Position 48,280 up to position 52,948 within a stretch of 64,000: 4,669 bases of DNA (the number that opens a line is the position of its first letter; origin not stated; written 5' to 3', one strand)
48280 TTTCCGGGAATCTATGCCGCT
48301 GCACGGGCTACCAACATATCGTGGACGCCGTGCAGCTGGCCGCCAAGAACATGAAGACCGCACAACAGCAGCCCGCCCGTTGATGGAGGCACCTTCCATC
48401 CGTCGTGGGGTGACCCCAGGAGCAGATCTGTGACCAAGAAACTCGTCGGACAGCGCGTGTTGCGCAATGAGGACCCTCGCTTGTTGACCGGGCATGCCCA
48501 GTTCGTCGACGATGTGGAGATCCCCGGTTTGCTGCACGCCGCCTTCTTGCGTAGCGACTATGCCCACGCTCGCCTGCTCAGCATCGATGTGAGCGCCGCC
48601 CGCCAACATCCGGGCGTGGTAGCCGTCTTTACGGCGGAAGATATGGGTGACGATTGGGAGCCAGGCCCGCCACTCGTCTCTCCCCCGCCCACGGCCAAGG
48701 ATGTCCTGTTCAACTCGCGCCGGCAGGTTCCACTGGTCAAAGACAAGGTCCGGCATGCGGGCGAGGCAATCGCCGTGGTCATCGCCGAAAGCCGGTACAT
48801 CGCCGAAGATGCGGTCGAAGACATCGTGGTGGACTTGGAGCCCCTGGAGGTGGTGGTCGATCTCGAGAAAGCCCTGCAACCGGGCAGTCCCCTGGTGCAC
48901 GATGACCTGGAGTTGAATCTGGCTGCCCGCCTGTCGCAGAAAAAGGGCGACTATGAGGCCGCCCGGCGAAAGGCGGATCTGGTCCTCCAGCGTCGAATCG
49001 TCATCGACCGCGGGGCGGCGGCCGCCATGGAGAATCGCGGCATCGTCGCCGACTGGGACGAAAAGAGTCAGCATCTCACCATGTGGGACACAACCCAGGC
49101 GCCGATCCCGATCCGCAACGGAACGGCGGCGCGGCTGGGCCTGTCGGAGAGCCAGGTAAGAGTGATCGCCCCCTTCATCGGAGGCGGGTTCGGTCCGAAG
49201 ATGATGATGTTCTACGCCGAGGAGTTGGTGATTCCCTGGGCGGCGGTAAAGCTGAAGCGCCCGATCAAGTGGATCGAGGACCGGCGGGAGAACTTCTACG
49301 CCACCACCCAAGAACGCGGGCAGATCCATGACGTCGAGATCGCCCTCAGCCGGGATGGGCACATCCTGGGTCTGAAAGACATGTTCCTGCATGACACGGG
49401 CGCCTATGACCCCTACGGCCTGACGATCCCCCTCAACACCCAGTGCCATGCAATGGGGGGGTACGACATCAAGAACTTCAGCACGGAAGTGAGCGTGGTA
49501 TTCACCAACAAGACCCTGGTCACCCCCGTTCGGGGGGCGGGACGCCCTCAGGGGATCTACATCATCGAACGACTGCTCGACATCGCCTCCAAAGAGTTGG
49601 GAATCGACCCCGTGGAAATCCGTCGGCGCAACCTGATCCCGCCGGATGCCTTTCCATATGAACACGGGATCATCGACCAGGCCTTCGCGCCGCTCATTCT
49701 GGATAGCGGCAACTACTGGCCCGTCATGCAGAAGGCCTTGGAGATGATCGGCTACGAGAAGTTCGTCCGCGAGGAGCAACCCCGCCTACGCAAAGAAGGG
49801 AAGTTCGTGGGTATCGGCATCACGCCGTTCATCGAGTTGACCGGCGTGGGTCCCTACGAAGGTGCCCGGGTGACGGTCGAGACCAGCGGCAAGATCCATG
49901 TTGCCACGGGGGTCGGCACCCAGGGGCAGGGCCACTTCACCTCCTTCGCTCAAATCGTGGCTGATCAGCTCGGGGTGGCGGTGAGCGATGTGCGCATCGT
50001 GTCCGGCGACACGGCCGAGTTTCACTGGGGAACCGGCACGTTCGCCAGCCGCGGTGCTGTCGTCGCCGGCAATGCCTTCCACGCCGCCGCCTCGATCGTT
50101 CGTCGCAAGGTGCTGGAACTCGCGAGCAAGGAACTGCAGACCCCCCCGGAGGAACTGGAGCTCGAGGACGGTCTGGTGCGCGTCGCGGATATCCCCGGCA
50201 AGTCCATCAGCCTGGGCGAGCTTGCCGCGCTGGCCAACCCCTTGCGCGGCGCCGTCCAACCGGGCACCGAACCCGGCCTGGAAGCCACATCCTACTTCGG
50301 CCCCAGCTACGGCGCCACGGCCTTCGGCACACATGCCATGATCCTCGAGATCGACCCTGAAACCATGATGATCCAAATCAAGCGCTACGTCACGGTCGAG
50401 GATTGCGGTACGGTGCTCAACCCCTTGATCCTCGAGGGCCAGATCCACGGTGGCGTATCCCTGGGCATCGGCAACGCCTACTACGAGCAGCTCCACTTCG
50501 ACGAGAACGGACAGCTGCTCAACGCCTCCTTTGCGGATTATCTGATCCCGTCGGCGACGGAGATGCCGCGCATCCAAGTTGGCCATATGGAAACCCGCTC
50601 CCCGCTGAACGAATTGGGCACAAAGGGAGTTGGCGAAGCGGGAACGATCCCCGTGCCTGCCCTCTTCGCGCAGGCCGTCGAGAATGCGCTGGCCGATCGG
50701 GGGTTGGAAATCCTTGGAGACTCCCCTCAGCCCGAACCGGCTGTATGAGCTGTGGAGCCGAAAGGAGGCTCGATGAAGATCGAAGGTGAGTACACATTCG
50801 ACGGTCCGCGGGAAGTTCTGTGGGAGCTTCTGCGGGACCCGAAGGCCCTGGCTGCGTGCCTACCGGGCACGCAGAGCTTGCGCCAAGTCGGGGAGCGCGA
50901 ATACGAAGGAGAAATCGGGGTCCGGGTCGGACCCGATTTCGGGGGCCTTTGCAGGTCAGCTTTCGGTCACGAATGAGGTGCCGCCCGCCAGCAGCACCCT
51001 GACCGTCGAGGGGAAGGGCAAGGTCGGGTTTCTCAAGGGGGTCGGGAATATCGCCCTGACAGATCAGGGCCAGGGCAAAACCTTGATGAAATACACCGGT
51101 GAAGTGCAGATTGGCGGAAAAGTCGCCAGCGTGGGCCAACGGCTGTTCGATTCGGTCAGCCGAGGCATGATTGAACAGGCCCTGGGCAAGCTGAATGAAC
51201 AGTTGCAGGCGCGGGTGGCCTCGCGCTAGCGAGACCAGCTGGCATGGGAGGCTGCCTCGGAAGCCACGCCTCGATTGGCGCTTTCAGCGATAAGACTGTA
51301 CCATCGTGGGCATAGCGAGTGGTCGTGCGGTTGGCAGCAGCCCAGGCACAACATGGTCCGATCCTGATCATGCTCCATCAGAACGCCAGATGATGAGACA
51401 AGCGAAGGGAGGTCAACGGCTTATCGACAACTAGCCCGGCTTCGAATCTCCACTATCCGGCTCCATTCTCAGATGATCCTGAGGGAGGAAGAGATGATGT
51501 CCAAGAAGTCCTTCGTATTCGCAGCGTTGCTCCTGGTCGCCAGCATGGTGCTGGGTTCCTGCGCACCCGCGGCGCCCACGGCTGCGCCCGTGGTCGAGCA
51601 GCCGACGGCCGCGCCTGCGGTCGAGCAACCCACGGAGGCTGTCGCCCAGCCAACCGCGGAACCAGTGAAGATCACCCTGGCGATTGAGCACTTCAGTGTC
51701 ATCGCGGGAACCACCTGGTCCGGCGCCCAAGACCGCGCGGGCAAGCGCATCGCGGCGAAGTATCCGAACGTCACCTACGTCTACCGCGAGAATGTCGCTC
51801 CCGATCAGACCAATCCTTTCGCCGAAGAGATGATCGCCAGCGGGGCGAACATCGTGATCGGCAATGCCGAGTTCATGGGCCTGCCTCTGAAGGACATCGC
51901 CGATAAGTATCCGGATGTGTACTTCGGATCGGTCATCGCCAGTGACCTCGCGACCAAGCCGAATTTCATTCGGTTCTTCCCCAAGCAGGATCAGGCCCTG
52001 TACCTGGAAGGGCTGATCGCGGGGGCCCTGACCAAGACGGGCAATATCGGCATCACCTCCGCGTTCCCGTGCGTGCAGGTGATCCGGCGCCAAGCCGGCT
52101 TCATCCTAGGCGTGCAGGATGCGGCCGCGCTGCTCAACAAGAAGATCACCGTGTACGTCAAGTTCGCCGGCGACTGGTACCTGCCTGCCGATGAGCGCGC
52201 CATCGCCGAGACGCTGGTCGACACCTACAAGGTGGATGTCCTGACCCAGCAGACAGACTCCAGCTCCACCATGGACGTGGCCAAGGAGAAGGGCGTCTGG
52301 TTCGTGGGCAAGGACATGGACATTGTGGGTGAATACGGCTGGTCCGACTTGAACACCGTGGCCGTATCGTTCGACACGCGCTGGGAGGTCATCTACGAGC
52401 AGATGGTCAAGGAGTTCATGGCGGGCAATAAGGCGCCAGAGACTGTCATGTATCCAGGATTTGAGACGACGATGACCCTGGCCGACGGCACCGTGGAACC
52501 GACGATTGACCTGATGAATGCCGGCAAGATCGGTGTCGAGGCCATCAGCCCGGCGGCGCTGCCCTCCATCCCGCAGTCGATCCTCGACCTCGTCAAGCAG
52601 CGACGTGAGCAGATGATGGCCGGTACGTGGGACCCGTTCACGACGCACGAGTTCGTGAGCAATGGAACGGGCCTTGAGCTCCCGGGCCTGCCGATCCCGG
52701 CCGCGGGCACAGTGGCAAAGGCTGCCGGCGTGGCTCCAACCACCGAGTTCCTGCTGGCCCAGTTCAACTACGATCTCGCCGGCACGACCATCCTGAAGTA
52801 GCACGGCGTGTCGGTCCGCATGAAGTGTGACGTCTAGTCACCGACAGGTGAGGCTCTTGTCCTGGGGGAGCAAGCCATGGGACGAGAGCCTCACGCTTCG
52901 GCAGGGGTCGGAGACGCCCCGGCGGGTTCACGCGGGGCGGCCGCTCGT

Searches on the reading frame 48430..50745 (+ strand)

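Call 11: search_protein_families(library=pfam, proteins=[window:48430-50745:+], max_evalue=0.001)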
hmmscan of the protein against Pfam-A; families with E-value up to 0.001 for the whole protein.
window:48430-50745:+ (772 aa): 3 families
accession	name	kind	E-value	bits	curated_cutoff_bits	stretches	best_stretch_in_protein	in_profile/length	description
PF20256.3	MoCoBD_2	-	6.4e-81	272.4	27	1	435-713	1-283/283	Molybdopterin cofactor-binding domain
PF02738.23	MoCoBD_1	-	1.4e-74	250.7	27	1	157-402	2-244/244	Molybdopterin cofactor-binding domain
PF01315.27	Ald_Xan_dh_C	-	6.1e-27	94.6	31.3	1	20-139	1-109/110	Aldehyde oxidase and xanthine dehydrogenase, a/b hammerhead domain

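Call 47: search_protein_families(library=ncbifam, proteins=[window:48430-50745:+], max_evalue=0.00001)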
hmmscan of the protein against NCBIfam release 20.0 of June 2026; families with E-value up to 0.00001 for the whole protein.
window:48430-50745:+ (772 aa): 13 families
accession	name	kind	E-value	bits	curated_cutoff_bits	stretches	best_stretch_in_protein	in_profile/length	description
NF040766.1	CODH_aero_grp5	exception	4.3e-259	861.9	950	1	2-754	1-767/785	aerobic carbon-monoxide dehydrogenase large subunit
NF041018.1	glyceraldDH_alpha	equivalog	4e-195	650.4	790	1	5-757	2-729/741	glyceraldehyde dehydrogenase subunit alpha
TIGR02416.1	CO_dehy_Mo_lg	equivalog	3.8e-157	524.7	991.15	1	14-759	1-755/770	aerobic carbon-monoxide dehydrogenase large subunit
NF043082.1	XdhA_XDHase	equivalog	4.1e-122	408.8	780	1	6-753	1-733/758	xanthine dehydrogenase subunit XdhA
NF007426.0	PRK09970.1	equivalog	5e-121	405.1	916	1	2-754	2-737/761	xanthine dehydrogenase molybdenum-binding subunit XdhA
TIGR03194.1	4hydrxCoA_A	equivalog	1.3e-113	380.9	994.55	1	19-755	10-729/746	4-hydroxybenzoyl-CoA reductase subunit alpha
TIGR03196.1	pucD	equivalog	5.9e-89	299.4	783.65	1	8-754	5-740/763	xanthine dehydrogenase subunit D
TIGR03311.1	Se_dep_XDH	equivalog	1.4e-76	258.3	830.45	2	3-568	159-685/848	selenium-dependent xanthine dehydrogenase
TIGR02965.1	xanthine_xdhB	equivalog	1.2e-75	255.1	849.5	1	17-737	12-713/758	xanthine dehydrogenase molybdopterin binding subunit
NF041671.1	peri_hyde_PaoC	equivalog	1.8e-69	234.9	1180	1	3-754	15-713/735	aldehyde oxidoreductase molybdenum-binding subunit PaoC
TIGR03313.1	Se_sel_red_Mo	hypoth_equivalog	4.2e-63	213.4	1101.9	2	163-752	352-929/951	molybdopterin-dependent oxidoreductase Mo/Fe-S-binding subunit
NF045668.1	pterin_aldehy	equivalog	8.2e-61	206.2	1100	2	4-555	173-712/905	molybdopterin-dependent aldehyde oxidoreductase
TIGR02969.1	mam_aldehyde_ox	subfamily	2.2e-32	111.6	1912.3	1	6-759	576-1288/1330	aldehyde oxidase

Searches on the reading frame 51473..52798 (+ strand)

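Call 11: search_protein_families(library=pfam, proteins=[window:51473-52798:+], max_evalue=0.001)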
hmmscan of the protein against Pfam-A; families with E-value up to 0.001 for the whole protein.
window:51473-52798:+ (442 aa): 2 families
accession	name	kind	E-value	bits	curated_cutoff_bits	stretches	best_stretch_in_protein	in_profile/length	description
PF02608.20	Bmp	-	7e-20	71.6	24.1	1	75-322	10-254/301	ABC transporter substrate-binding protein PnrA-like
PF13458.12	Peripla_BP_6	-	0.00088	19.5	31.7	0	213-302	24-118/343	Periplasmic binding protein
